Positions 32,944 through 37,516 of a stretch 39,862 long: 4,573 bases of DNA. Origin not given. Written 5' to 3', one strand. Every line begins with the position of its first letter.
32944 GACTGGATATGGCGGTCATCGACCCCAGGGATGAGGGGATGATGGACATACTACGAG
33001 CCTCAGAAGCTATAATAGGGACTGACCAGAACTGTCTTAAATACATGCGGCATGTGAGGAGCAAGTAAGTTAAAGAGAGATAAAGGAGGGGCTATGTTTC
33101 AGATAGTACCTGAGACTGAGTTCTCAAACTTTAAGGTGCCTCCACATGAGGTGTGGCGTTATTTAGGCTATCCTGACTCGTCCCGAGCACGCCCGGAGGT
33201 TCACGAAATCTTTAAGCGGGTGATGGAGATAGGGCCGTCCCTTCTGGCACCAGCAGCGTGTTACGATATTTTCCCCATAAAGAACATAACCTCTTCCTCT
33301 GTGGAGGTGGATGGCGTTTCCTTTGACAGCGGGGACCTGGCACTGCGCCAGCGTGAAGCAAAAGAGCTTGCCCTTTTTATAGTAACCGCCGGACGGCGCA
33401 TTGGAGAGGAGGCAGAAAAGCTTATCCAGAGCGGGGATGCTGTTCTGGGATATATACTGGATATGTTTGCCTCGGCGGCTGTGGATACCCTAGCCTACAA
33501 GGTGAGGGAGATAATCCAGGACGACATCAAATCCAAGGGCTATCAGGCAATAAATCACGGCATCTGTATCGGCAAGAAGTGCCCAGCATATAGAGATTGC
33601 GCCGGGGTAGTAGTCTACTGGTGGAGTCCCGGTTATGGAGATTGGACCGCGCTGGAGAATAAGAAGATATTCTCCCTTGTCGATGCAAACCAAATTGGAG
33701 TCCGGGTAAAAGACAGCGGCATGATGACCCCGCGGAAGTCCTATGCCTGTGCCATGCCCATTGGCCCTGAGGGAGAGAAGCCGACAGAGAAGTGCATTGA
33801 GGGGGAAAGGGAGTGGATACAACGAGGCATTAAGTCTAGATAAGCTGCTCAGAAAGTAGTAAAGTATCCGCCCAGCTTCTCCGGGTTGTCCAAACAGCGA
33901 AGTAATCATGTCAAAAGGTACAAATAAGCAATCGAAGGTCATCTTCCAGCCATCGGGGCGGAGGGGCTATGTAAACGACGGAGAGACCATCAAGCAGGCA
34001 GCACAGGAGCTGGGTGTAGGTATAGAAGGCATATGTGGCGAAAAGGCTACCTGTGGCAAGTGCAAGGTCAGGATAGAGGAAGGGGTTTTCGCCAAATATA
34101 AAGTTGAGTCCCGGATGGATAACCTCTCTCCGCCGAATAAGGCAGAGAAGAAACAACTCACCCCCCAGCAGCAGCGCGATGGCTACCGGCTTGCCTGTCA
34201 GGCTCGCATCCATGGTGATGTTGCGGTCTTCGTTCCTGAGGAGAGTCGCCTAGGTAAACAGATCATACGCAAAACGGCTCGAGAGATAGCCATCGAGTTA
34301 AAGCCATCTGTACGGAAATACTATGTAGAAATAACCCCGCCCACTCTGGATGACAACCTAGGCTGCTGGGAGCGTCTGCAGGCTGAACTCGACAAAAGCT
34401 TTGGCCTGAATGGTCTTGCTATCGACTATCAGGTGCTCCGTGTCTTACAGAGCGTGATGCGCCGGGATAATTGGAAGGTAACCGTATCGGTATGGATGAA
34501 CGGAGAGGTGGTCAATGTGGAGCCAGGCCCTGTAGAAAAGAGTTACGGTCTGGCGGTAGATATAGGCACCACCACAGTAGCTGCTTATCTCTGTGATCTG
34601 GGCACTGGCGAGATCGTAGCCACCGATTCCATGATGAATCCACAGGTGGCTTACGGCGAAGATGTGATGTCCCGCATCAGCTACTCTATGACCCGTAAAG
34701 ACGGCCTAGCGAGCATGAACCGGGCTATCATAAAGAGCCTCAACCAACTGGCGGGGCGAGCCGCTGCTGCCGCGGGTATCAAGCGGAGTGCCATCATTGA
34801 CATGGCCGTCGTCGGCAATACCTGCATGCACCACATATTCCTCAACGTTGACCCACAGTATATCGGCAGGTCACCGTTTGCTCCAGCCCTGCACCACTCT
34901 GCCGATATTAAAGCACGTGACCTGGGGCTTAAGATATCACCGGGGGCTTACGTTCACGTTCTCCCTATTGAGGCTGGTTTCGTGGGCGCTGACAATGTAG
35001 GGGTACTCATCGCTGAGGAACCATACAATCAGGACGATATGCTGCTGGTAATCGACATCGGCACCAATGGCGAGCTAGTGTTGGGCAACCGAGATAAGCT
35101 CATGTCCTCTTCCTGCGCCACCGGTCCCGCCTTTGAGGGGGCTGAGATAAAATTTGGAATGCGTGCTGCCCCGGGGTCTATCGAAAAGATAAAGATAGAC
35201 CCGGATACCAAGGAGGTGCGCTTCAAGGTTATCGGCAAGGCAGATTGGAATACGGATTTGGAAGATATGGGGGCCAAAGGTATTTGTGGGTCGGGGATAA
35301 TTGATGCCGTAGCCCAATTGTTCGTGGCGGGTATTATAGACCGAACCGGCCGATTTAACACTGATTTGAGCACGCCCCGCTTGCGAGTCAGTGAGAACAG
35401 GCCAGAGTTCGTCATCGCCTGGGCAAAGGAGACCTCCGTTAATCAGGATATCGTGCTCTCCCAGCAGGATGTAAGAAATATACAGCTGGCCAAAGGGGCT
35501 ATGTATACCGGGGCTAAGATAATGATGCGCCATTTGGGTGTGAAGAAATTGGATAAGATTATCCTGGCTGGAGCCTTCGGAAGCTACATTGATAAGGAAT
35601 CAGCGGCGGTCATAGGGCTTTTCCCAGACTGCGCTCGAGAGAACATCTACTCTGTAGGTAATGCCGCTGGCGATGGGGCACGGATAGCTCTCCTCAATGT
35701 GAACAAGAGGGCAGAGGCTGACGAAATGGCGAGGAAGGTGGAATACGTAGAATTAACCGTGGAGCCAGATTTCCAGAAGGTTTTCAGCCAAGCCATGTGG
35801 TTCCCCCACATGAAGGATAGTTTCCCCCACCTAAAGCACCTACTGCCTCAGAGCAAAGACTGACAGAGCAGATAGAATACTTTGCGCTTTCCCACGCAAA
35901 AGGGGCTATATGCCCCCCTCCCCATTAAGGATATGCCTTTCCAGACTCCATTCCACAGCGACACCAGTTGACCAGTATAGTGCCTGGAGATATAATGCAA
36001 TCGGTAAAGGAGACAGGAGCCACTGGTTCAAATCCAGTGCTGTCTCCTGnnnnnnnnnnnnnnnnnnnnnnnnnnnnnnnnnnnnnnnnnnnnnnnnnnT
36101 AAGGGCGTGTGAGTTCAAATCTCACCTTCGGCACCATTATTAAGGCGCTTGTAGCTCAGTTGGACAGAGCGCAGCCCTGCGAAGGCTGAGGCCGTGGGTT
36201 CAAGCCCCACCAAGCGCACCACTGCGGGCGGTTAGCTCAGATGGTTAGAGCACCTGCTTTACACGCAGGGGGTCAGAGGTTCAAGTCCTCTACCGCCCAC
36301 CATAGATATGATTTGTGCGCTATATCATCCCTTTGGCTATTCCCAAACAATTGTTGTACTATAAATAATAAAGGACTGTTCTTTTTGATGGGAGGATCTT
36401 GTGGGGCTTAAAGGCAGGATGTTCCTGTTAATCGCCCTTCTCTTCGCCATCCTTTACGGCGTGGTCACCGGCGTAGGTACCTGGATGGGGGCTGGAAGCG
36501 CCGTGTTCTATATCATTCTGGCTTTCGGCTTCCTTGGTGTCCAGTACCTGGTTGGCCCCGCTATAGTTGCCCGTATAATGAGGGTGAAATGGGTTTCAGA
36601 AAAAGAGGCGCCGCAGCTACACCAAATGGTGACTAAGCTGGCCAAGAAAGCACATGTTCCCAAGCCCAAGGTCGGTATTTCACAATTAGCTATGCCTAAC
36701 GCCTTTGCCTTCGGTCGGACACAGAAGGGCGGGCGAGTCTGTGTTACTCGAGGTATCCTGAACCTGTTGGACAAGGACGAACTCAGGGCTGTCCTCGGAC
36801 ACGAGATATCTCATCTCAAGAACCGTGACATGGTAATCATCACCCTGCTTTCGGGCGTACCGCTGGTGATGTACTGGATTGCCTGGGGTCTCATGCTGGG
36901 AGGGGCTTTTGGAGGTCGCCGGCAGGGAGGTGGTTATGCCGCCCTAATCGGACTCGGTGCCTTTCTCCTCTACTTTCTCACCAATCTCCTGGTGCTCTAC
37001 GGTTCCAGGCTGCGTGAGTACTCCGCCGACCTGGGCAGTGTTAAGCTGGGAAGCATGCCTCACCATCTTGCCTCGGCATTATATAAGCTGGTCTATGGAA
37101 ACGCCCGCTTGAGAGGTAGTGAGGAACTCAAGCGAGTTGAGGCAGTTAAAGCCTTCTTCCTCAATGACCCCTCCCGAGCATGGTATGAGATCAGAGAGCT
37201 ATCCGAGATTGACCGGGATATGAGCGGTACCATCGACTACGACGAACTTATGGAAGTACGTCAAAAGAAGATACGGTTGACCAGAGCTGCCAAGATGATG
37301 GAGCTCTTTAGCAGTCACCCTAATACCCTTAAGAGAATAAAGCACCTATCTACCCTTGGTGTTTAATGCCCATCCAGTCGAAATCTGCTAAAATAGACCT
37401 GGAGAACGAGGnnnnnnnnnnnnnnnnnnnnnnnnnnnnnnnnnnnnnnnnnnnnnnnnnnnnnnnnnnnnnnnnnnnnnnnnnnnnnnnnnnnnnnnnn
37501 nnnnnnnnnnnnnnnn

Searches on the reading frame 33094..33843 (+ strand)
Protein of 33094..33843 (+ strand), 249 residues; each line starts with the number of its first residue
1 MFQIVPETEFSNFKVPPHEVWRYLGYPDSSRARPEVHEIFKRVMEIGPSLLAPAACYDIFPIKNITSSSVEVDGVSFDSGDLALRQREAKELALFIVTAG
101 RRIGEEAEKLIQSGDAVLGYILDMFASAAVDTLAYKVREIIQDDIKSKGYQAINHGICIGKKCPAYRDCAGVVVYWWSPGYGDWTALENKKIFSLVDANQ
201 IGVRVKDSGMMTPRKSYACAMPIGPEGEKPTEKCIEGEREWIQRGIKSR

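Call 5: search_protein_families(library=ncbifam, proteins=[window:33094-33843:+], max_evalue=0.001)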
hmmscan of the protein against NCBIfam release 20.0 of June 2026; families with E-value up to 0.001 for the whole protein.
window:33094-33843:+ (249 aa): 0 families

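Call 23: search_protein_families(library=pfam, proteins=[window:33094-33843:+], max_evalue=0.001)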
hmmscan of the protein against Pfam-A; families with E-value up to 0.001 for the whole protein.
window:33094-33843:+ (249 aa): 1 family
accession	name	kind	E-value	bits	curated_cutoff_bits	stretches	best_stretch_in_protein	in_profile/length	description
PF02965.22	Met_synt_B12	-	9.1e-06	25.7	25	1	89-221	120-246/273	Vitamin B12 dependent methionine synthase, activation domain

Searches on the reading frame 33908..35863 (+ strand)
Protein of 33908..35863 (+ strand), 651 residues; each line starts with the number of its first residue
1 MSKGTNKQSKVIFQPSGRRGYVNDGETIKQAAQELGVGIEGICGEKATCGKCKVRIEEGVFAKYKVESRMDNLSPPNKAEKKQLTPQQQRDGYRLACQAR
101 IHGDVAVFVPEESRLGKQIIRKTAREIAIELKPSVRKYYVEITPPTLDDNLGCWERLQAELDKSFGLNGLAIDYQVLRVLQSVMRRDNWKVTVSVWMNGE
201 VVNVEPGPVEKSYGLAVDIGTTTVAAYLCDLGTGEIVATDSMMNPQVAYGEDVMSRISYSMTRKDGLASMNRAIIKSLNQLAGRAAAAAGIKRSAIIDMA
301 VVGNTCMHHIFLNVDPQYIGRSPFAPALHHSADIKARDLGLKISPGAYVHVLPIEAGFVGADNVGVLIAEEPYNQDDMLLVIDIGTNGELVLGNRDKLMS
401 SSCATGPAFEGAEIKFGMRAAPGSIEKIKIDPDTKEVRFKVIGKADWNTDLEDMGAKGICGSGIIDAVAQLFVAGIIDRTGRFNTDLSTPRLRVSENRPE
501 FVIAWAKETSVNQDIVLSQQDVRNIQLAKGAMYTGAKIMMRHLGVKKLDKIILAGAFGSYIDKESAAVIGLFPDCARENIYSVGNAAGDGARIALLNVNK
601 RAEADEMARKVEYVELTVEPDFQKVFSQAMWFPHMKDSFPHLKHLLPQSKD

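Call 5: search_protein_families(library=ncbifam, proteins=[window:33908-35863:+], max_evalue=0.001)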
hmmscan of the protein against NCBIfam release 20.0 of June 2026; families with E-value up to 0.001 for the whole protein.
window:33908-35863:+ (651 aa): 6 families
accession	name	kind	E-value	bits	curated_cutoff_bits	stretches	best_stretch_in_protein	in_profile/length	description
NF040756.1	corr_regen_AcsV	exception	5.9e-150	500.6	800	1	10-636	1-627/632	corrinoid activation/regeneration protein AcsV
TIGR04270.1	Rama_corrin_act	subfamily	4.4e-37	127.6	500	1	213-630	1-414/534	methylamine methyltransferase corrinoid protein reductive activase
TIGR01941.1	nqrF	equivalog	1.9e-09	37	295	1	21-112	45-123/405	NADH:ubiquinone reductase (Na(+)-transporting) subunit F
NF058606.1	GlBtMonoRdsGbcB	equivalog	2.2e-05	23.5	500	1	6-107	275-360/362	glycine betaine monooxygenase reductase subunit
NF040810.1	BenC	equivalog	3.5e-05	23.1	430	1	22-127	17-109/333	benzoate 1,2-dioxygenase electron transfer component BenC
TIGR02007.1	fdx_isc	equivalog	0.00094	19.3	132.1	0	13-109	11-99/110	ISC system 2Fe-2S type ferredoxin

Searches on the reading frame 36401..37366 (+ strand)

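Call 7: search_protein_families(library=ncbifam, proteins=[window:36401-37366:+], max_evalue=0.00001)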
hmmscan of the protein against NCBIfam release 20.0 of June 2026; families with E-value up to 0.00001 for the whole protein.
window:36401-37366:+ (321 aa): 8 families
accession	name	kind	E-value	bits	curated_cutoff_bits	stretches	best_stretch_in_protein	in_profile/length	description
NF002669.0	PRK02391.1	equivalog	4.1e-64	216.6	341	1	2-255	10-263/298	zinc metalloprotease HtpX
NF002839.0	PRK03072.1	equivalog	1.2e-52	178.8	412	1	11-267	12-267/291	zinc metalloprotease HtpX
NF002322.0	PRK01265.1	equivalog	7.8e-51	173.5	275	1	10-317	19-319/325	zinc metalloprotease HtpX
NF002826.0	PRK03001.1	equivalog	2.9e-40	138.2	369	1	12-255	8-251/285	zinc metalloprotease HtpX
NF002363.0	PRK01345.1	equivalog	1.5e-38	132.7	422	1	11-257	6-252/318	zinc metalloprotease HtpX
NF003425.0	PRK04897.1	equivalog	7.2e-37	127.2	355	1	8-259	18-274/298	zinc metalloprotease HtpX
NF003965.0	PRK05457.1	equivalog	1.1e-32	113.5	245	1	10-256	9-259/285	protease HtpX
NF002775.0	PRK02870.1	equivalog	1e-27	97.3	285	1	25-238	71-286/338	zinc metalloprotease HtpX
